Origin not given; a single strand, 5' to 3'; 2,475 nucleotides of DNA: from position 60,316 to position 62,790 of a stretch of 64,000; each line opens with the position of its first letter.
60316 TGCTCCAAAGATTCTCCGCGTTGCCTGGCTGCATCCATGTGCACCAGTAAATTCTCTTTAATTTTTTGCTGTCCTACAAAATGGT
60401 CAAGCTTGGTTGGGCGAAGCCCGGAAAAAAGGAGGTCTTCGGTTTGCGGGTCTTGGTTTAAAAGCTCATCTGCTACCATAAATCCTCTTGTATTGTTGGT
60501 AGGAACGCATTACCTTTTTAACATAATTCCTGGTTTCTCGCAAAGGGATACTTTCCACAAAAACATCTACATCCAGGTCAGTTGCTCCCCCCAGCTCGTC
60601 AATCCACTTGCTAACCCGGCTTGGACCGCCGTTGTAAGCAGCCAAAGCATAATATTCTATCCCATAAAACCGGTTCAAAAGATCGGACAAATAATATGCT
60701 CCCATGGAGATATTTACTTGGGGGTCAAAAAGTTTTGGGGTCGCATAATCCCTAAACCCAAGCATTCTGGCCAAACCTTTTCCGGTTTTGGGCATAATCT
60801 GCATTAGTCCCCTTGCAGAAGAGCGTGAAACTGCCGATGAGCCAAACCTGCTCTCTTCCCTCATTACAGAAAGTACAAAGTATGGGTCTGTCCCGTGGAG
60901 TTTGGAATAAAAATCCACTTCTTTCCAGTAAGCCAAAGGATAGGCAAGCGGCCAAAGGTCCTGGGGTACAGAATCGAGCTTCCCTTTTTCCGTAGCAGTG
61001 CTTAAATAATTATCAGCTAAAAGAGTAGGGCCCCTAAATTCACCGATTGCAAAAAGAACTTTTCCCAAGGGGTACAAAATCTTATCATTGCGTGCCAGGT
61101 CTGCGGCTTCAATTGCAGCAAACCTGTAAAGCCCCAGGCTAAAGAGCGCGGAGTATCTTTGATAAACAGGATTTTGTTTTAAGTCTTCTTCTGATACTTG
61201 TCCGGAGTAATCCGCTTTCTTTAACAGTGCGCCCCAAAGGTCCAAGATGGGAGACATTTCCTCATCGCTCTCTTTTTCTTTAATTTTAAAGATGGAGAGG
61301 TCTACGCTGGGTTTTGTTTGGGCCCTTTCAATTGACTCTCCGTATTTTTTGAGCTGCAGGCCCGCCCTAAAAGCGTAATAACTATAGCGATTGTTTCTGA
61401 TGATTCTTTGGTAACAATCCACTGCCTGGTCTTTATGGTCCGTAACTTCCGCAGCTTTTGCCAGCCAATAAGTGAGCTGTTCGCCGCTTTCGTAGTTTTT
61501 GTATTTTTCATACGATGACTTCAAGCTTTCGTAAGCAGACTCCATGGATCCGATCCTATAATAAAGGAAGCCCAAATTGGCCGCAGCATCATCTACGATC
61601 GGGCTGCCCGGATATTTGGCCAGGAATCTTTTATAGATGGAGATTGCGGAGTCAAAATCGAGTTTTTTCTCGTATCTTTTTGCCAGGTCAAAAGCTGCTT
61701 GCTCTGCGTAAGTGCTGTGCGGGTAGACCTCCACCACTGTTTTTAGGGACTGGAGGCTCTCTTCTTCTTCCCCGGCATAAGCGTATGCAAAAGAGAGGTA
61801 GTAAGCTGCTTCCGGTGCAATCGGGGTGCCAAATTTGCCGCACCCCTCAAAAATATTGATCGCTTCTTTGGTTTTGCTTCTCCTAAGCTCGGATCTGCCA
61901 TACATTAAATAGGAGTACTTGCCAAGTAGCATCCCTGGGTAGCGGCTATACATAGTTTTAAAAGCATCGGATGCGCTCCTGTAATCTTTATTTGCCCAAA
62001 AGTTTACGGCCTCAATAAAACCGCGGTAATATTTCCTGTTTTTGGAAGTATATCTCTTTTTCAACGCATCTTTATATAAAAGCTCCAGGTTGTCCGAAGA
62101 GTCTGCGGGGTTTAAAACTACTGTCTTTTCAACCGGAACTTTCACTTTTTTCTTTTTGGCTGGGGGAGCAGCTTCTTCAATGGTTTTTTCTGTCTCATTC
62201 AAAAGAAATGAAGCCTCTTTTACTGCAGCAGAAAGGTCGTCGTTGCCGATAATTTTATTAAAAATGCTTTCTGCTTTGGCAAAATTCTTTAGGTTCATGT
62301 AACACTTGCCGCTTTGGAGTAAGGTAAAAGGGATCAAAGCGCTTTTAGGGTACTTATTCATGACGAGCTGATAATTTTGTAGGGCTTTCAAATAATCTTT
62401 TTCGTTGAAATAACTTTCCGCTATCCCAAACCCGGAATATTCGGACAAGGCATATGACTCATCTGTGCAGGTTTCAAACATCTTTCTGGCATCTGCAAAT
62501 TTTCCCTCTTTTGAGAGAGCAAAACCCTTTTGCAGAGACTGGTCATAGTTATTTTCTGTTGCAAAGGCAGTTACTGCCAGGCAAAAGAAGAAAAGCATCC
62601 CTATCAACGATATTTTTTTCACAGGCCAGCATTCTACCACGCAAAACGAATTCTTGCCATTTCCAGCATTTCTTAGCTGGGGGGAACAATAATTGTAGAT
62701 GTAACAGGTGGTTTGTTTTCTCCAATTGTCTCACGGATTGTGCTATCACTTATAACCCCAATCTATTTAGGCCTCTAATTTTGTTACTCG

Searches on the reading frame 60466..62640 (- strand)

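Call 21: search_protein_families(library=pfam, proteins=[window:60466-62640:-], max_evalue=0.001)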
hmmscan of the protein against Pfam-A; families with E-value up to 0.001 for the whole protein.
window:60466-62640:- (724 aa): 12 families
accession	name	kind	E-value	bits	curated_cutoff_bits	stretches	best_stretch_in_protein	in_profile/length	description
PF01464.25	SLT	-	4.3e-27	94.5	21.3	1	581-682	9-107/117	Transglycosylase SLT domain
PF13174.12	TPR_6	-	3e-22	78.1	26.3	0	71-100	4-33/33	Tetratricopeptide repeat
PF07719.23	TPR_2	-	1.4e-15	56.5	27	0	276-308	1-33/34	Tetratricopeptide repeat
PF13428.12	TPR_14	-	1.7e-14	53.3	23.5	0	315-354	3-42/44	Tetratricopeptide repeat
PF14559.12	TPR_19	-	7.4e-14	52.3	25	0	80-141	4-62/68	Tetratricopeptide repeat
PF13424.12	TPR_12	-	3.2e-10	40.5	30.1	0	278-341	5-73/77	Tetratricopeptide repeat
PF13432.12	TPR_16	-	5.2e-10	40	32.7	0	317-379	1-60/65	Tetratricopeptide repeat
PF13525.12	YfiO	-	1.8e-08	34.8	25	1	290-350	19-79/203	Outer membrane lipoprotein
PF09976.15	TPR_21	-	9.1e-06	26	25.5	0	281-378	43-141/193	Tetratricopeptide repeat-like domain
PF13512.12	TPR_18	-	4.7e-05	24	21.9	1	290-350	24-84/145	Tetratricopeptide repeat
PF13181.12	TPR_8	-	0.0004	20.8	25.7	0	108-132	5-29/34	Tetratricopeptide repeat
PF00515.34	TPR_1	-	0.00079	19.6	27.8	0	111-130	8-27/34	Tetratricopeptide repeat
